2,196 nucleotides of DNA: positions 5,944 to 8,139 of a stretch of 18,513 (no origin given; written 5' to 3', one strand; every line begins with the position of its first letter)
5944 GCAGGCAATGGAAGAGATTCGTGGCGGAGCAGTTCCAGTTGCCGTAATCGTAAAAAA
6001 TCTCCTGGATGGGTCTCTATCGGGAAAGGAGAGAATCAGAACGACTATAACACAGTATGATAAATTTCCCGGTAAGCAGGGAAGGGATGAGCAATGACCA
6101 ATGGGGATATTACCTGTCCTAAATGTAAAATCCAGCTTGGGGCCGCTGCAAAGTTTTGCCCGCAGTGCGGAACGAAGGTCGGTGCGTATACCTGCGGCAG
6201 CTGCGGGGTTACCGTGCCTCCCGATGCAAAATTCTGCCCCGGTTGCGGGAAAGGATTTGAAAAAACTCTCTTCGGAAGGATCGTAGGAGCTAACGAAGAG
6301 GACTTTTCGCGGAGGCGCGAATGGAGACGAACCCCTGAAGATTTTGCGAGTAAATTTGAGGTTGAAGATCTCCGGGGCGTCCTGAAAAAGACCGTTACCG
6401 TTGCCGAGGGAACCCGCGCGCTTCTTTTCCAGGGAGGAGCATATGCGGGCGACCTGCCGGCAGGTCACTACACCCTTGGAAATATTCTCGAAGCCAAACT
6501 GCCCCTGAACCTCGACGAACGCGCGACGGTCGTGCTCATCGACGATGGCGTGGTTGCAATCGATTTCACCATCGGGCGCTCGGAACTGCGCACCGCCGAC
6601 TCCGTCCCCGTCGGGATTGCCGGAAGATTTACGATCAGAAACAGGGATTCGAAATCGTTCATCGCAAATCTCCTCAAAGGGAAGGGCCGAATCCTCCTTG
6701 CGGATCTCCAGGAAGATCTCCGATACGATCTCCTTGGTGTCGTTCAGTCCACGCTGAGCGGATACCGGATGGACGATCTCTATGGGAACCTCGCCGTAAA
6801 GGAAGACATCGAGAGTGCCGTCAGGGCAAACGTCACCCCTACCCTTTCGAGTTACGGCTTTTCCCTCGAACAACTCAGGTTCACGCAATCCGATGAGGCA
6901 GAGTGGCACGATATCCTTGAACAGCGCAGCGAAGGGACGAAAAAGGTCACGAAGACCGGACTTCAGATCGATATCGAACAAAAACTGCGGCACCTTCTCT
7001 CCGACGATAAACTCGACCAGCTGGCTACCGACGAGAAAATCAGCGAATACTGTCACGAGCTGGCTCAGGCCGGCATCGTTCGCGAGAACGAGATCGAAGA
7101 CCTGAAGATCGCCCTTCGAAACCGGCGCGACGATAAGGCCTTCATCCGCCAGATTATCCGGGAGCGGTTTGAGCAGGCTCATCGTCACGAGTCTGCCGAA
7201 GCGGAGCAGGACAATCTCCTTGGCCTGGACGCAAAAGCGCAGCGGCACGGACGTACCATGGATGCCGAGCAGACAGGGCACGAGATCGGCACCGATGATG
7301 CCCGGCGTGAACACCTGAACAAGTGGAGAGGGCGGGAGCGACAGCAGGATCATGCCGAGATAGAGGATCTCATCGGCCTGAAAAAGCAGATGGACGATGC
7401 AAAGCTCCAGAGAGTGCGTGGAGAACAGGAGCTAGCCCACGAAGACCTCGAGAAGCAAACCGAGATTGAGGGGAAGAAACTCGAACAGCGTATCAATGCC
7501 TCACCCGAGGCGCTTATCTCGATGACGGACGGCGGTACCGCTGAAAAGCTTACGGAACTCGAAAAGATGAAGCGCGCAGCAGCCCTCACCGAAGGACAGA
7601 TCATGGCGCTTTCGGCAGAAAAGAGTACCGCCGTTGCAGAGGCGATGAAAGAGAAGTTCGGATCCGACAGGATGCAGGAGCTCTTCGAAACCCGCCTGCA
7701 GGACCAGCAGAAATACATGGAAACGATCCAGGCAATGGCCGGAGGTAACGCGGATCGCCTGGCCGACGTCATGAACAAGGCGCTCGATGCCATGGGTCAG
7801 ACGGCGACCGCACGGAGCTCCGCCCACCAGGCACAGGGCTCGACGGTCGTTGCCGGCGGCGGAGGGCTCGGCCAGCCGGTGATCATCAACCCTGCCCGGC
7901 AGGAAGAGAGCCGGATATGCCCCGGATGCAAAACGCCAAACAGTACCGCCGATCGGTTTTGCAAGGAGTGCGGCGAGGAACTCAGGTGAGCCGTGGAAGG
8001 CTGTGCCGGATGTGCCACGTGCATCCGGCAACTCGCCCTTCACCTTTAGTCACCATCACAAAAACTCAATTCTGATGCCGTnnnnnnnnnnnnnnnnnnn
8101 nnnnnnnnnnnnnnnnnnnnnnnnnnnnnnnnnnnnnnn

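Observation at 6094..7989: Unusual Zn-ribbon / Band_7_1 SPFH / ~250-aa coiled-coil / Zn-ribbon fusion protein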

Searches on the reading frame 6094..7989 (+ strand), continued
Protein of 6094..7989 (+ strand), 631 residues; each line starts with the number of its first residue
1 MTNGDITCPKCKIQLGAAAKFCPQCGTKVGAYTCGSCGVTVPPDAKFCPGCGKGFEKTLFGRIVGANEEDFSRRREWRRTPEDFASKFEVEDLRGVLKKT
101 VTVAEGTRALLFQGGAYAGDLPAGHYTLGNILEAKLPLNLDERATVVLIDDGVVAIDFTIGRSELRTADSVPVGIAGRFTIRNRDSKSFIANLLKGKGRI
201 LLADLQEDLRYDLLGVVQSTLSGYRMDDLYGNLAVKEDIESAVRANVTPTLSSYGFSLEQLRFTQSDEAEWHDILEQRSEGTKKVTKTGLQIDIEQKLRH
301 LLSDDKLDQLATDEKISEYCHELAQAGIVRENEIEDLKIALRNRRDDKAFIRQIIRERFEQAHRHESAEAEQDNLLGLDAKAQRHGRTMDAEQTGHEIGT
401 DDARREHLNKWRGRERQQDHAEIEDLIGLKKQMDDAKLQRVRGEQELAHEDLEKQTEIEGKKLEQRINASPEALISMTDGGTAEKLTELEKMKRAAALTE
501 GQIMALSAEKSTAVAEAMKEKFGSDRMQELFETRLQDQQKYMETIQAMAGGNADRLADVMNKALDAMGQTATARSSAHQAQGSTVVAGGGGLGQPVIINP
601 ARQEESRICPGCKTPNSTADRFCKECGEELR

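Call 83: search_protein_families(library=pfam, proteins=[P0043, P0036, P0080], max_evalue=1)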
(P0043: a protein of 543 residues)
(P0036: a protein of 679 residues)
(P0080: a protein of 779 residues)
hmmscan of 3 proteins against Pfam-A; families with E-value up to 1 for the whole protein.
P0043 (543 aa): 13 families
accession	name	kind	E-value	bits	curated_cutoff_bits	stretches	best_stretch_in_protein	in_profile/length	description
PF13240.11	Zn_Ribbon_1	-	6.4e-14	51.7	25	3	37-58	2-23/23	zinc-ribbon domain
PF12773.13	DZR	-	5.9e-13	49.2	27.3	2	10-55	3-45/45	Double zinc ribbon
PF01145.31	Band_7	-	7.6e-10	39.5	23.6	1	150-264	36-140/176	SPFH domain / Band 7 family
PF13248.11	Zn_ribbon_3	-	1.3e-08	34.4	27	3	34-58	2-26/26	zinc-ribbon domain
PF24463.1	DUF7577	-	2.7e-05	24.1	28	2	35-59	3-27/27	Domain of unknown function (DUF7577)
PF18912.6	DZR_2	-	3.2e-05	24.1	27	3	10-54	12-55/56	Double zinc ribbon domain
PF17032.10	Zn_ribbon_15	-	3.4e-05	25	28.9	1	516-539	50-73/73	zinc-ribbon family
PF13421.11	Band_7_1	-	0.00062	19.9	24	1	173-265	98-189/211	SPFH domain-Band 7 family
PF09297.16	Zn_ribbon_NUD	-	0.0012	19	24.8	1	49-62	4-17/32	NADH pyrophosphatase zinc ribbon domain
PF24460.1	DUF7575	-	0.019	14.7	28.5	1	35-58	4-27/28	Domain of unknown function (DUF7575)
PF07191.17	Zn_ribbon_6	-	0.022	15.2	25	0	22-59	3-40/67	Double zinc ribbon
PF19218.5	CoV_NSP3_C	-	0.076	12.4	25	1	188-261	378-450/459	Coronavirus replicase NSP3, C-terminal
PF10005.14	Zn_ribbon_DZR_6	-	0.83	10.8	23.4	1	36-65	3-32/93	zinc-ribbon domain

P0036 (679 aa): 16 families
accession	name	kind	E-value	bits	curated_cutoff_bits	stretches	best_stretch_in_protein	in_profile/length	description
PF13240.11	Zn_Ribbon_1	-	4.2e-15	55.4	25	3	7-27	1-21/23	zinc-ribbon domain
PF13248.11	Zn_ribbon_3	-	1.9e-14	52.9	27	3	5-27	2-24/26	zinc-ribbon domain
PF12773.13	DZR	-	4.6e-13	49.5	27.3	2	8-54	1-45/45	Double zinc ribbon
PF01145.31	Band_7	-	4.8e-13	50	23.6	1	97-297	2-175/176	SPFH domain / Band 7 family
PF17032.10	Zn_ribbon_15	-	9.9e-10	39.5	28.9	3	655-676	52-73/73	zinc-ribbon family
PF18912.6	DZR_2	-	1.4e-06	28.5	27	2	3-53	5-55/56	Double zinc ribbon domain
PF24460.1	DUF7575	-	1.3e-05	24.9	28.5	2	654-676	2-24/28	Domain of unknown function (DUF7575)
PF24463.1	DUF7577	-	0.00021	21.3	28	1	655-676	2-23/27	Domain of unknown function (DUF7577)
PF01155.25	HypA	-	0.0018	18.7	28.9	1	618-677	33-94/112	Hydrogenase/urease nickel incorporation, metallochaperone, hypA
PF08772.16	Zn_ribbon_NOB1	-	0.0032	18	24.9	1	4-28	7-32/72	Nin one binding (NOB1) Zn-ribbon like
PF11722.13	zf-TRM13_CCCH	-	0.0086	16.1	20.9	1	39-51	14-26/29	CCCH zinc finger in TRM13 protein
PF07191.17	Zn_ribbon_6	-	0.015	15.7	25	0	6-53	1-45/67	Double zinc ribbon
PF14446.12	Prok-RING_1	-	0.24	11.8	29.1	0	657-677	6-28/54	Prokaryotic RING finger family 1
PF07282.18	Cas12f1-like_TNB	-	0.32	11.6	26.3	0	31-55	26-48/60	Cas12f1-like, TNB domain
PF15731.11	MqsA_antitoxin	-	0.49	10.9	30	1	389-462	27-94/131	Antitoxin component of bacterial toxin-antitoxin system, MqsA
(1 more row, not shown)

P0080 (779 aa): 13 families
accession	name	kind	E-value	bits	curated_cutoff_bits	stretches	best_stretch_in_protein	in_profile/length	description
PF13240.11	Zn_Ribbon_1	-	6.5e-13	48.4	25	3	40-61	2-23/23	zinc-ribbon domain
PF13248.11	Zn_ribbon_3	-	5.3e-12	45.2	27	3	753-774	1-22/26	zinc-ribbon domain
PF12773.13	DZR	-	5.6e-12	46.1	27.3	2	12-58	1-45/45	Double zinc ribbon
PF01145.31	Band_7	-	1.5e-10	41.9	23.6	1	107-297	2-173/176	SPFH domain / Band 7 family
PF24460.1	DUF7575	-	7.1e-06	25.7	28.5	2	11-33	5-27/28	Domain of unknown function (DUF7575)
PF17032.10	Zn_ribbon_15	-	3.2e-05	25.1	28.9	1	6-30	49-73/73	zinc-ribbon family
PF24463.1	DUF7577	-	5.9e-05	23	28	1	38-61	3-26/27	Domain of unknown function (DUF7577)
PF10571.15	UPF0547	-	0.00043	20.8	29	2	755-779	1-25/26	Uncharacterised protein family UPF0547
PF13421.11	Band_7_1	-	0.0044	17.1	24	1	182-280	107-204/211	SPFH domain-Band 7 family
PF18912.6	DZR_2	-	0.0077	16.5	27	1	26-62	10-47/56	Double zinc ribbon domain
PF25112.1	zf-AtTam37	-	0.41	11.8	27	1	722-777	44-96/111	AtTam37 zinc finger region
PF07191.17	Zn_ribbon_6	-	0.73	10.3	25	0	6-32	13-38/67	Double zinc ribbon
PF09297.16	Zn_ribbon_NUD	-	0.99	9.6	24.8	0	52-60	4-12/32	NADH pyrophosphatase zinc ribbon domain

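Call 84: search_protein_families(library=padloc, proteins=[window:6094-7986:+], max_evalue=0.01)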
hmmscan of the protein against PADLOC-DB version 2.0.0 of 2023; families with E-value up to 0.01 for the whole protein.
window:6094-7986:+ (631 aa): 0 families

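Call 90: find_encoding_contigs(protein=P0031, flank=10000, max_places=1)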
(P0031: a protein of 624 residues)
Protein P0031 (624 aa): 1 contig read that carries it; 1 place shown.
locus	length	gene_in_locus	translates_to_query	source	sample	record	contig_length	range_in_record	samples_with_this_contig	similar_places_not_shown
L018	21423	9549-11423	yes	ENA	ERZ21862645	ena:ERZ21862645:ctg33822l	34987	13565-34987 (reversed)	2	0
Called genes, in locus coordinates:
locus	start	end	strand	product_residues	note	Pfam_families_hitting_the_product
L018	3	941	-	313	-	?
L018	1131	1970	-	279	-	-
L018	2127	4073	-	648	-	PF00069:Pkinase, PF07714:PK_Tyr_Ser-Thr, PF01636:APH (faint), PF03109:ABC1 (weak), PF03781:FGE-sulfatase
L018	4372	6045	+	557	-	PF24463:DUF7577 (weak)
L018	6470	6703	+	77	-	PF13338:AbiEi_4 (faint), PF12728:HTH_17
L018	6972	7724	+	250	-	-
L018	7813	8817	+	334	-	-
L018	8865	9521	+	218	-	-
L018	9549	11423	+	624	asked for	PF12773:DZR (weak), PF13240:Zn_Ribbon_1 (faint), PF13248:Zn_ribbon_3 (faint), PF01145:Band_7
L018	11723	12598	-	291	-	PF02154:FliM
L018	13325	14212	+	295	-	PF00318:Ribosomal_S2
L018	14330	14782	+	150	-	-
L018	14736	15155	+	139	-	PF00889:EF_TS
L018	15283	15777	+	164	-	PF01612:DNA_pol_A_exo1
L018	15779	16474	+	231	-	PF00570:HRDC, PF21293:RNAseD_HRDC_C (weak)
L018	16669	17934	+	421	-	PF13353:Fer4_12 (weak), PF04055:Radical_SAM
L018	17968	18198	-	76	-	-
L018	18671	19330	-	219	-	-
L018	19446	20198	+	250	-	PF00595:PDZ, PF13180:PDZ_2, PF14685:PDZ_Tricorn (faint), PF17820:PDZ_6, PF00595:PDZ, PF13180:PDZ_2, PF17820:PDZ_6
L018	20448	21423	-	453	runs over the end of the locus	PF10517:DM13, PF10099:RskA_C (faint)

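Call 91: find_encoding_contigs(protein=P0033, flank=10000, max_places=1)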
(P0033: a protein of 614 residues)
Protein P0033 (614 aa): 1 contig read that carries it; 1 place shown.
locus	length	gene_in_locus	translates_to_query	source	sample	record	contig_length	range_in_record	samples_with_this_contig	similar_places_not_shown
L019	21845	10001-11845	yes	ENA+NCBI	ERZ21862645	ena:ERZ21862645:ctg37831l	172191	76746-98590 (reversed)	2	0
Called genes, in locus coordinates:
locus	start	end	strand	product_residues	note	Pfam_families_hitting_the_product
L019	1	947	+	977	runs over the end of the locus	PF00069:Pkinase, PF07714:PK_Tyr_Ser-Thr, PF03109:ABC1 (weak), PF03781:FGE-sulfatase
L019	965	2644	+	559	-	-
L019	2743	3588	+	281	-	PF13240:Zn_Ribbon_1 (weak), PF13248:Zn_ribbon_3 (faint)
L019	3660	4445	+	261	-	PF16697:Yop-YscD_cpl (faint), PF00498:FHA (weak)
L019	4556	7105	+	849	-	PF00069:Pkinase, PF01636:APH (faint), PF03109:ABC1 (faint), PF07714:PK_Tyr_Ser-Thr, PF00069:Pkinase (weak), PF07719:TPR_2 (faint), PF03781:FGE-sulfatase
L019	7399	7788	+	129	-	PF12728:HTH_17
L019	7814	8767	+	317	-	-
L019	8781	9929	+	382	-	PF13036:LpoB (faint)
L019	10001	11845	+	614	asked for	PF12773:DZR (weak), PF13240:Zn_Ribbon_1 (faint), PF13248:Zn_ribbon_3 (faint), PF17032:Zn_ribbon_15 (faint), PF01145:Band_7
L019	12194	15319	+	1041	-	PF00069:Pkinase, PF07714:PK_Tyr_Ser-Thr, PF03109:ABC1, PF03781:FGE-sulfatase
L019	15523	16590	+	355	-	PF14326:DUF4384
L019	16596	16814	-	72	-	-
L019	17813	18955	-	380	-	PF13439:Glyco_transf_4, PF13579:Glyco_trans_4_4, PF13477:Glyco_trans_4_2, PF20706:GT4-conflict, PF00534:Glycos_transf_1, PF13692:Glyco_trans_1_4, PF13524:Glyco_trans_1_2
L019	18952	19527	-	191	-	PF01483:P_proprotein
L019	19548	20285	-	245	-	PF23023:Anti-Pycsar_Apyc1, PF00753:Lactamase_B (weak), PF12706:Lactamase_B_2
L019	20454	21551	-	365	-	-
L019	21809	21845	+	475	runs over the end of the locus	PF05496:RuvB_N, PF00158:Sigma54_activat (faint), PF13191:AAA_16 (faint), PF00004:AAA, PF07728:AAA_5 (weak), PF13173:AAA_14 (weak), PF16193:AAA_assoc_2, PF12002:MgsA_C, +1 more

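Call 92: search_protein_families(library=pfam, proteins=[L018:8865-9518:+, L018:7813-8814:+, L018:6972-7721:+, L019:8781-9926:+, L019:7814-8764:+, L015:8904-9998:+, L015:7905-8876:+, L015:6822-7883:+, L015:5858-6811:+], max_evalue=1)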
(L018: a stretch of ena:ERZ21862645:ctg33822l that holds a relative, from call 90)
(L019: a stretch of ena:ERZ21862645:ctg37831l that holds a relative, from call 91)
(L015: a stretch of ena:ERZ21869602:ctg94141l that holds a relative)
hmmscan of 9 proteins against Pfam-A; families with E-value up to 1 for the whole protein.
L018:8865-9518:+ (218 aa): 1 family
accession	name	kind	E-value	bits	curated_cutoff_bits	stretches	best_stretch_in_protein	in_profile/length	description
PF13036.11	LpoB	-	0.24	11.7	22.3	1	114-168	87-142/147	Peptidoglycan-synthase activator LpoB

L018:7813-8814:+ (334 aa): 0 families

L018:6972-7721:+ (250 aa): 0 families

L019:8781-9926:+ (382 aa): 2 families
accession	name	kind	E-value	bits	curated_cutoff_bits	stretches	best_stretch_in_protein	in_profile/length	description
PF13036.11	LpoB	-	5.1e-12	46.3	22.3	2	235-328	50-142/147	Peptidoglycan-synthase activator LpoB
PF05643.16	GNA1162-like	-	0.036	14.1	25.9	0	272-329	65-124/185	Putative lipoprotein GNA1162-like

L019:7814-8764:+ (317 aa): 0 families

L015:8904-9998:+ (365 aa): 9 families
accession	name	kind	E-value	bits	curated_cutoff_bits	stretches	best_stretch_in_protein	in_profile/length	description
PF00395.25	SLH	-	5e-06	26.8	20.8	1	310-350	2-43/44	S-layer homology domain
PF13414.12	TPR_11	-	1.4e-05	25.1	26.8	1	44-72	3-31/42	TPR repeat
PF07719.23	TPR_2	-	0.00021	21.6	27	1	37-68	3-34/34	Tetratricopeptide repeat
PF00515.34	TPR_1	-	0.0016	18.6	27.8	1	42-68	8-34/34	Tetratricopeptide repeat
PF14559.12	TPR_19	-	0.0021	18.8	25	2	45-107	1-62/68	Tetratricopeptide repeat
PF13428.12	TPR_14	-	0.0038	18.2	23.5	0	45-72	11-38/44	Tetratricopeptide repeat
PF25058.1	ARM_TT21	-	0.0093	16.4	27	1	32-194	4-138/155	Tetratricopeptide repeat protein 21 ARM repeat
PF13174.12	TPR_6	-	0.053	14.6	26.3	0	152-179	2-29/33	Tetratricopeptide repeat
PF13181.12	TPR_8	-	0.12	13.1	25.7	0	46-68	12-34/34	Tetratricopeptide repeat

L015:7905-8876:+ (324 aa): 5 families
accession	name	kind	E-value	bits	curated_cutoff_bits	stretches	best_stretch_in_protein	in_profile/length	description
PF13036.11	LpoB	-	6.1e-05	23.4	22.3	1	70-161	52-147/147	Peptidoglycan-synthase activator LpoB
PF03783.19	CsgG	-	0.00026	20.8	20.8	1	65-158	37-147/210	Curli production assembly/transport component CsgG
PF16539.10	FlgT_M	-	0.019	15.6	31.2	1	64-163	33-146/158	Flagellar assembly protein T, middle domain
PF05643.16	GNA1162-like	-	0.033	14.2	25.9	1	105-164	71-131/185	Putative lipoprotein GNA1162-like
PF09402.16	MSC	-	0.19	11.5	29.7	1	142-225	192-273/337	Man1-Src1p-C-terminal domain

L015:6822-7883:+ (354 aa): 1 family
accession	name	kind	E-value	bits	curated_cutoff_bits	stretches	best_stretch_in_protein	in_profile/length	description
PF16548.10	FlgT_N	-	9.9e-05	23.2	28.8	1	23-108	2-85/87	Flagellar assembly protein T, N-terminal domain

L015:5858-6811:+ (318 aa): 2 families
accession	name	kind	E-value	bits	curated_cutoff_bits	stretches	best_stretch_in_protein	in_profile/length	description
PF11297.13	DUF3098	-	0.04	13.9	25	1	4-30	5-31/67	Protein of unknown function (DUF3098)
PF05961.16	Chordopox_A13L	-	0.18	12.5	24.1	1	6-35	5-34/69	Chordopoxvirus A13L protein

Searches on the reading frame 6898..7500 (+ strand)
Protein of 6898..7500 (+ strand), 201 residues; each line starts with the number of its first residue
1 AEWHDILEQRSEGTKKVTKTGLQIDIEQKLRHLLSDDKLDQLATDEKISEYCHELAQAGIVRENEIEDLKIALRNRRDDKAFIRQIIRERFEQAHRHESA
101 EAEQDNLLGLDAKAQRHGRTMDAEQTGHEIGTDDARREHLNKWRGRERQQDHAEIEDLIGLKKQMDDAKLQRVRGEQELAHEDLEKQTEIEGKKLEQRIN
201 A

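Call 83: search_protein_families(library=pfam, proteins=[window:6898-7500:+], max_evalue=1)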
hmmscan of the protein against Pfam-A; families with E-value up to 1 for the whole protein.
window:6898-7500:+ (201 aa): 1 family
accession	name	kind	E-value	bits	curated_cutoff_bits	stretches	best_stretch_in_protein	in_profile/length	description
PF22513.2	FitA-like_RHH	-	0.9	10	27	1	110-124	16-30/39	Antitoxin FitA-like, ribbon-helix-helix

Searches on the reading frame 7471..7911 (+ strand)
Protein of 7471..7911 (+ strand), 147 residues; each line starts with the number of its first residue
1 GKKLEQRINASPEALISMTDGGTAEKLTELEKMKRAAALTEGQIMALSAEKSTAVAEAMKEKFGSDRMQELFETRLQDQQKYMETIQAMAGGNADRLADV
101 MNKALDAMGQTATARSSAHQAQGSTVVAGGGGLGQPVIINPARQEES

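Call 83: search_protein_families(library=pfam, proteins=[window:7471-7911:+], max_evalue=1)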
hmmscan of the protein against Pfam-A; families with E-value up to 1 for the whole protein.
window:7471-7911:+ (147 aa): 3 families
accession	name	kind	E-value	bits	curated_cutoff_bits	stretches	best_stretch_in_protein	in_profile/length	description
PF10079.15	Rossmann-like_BshC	-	0.077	12.8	27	1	49-130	8-91/380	Bacillithiol biosynthesis BshC, N-terminal Rossmann-like domain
PF20229.3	ChrB_N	-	0.13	12.6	23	1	29-87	32-90/159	Protein ChrB, N-terminal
PF18578.6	Raf1_N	-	0.24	12.4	26.8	1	30-117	15-101/106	Rubisco accumulation factor 1 alpha helical domain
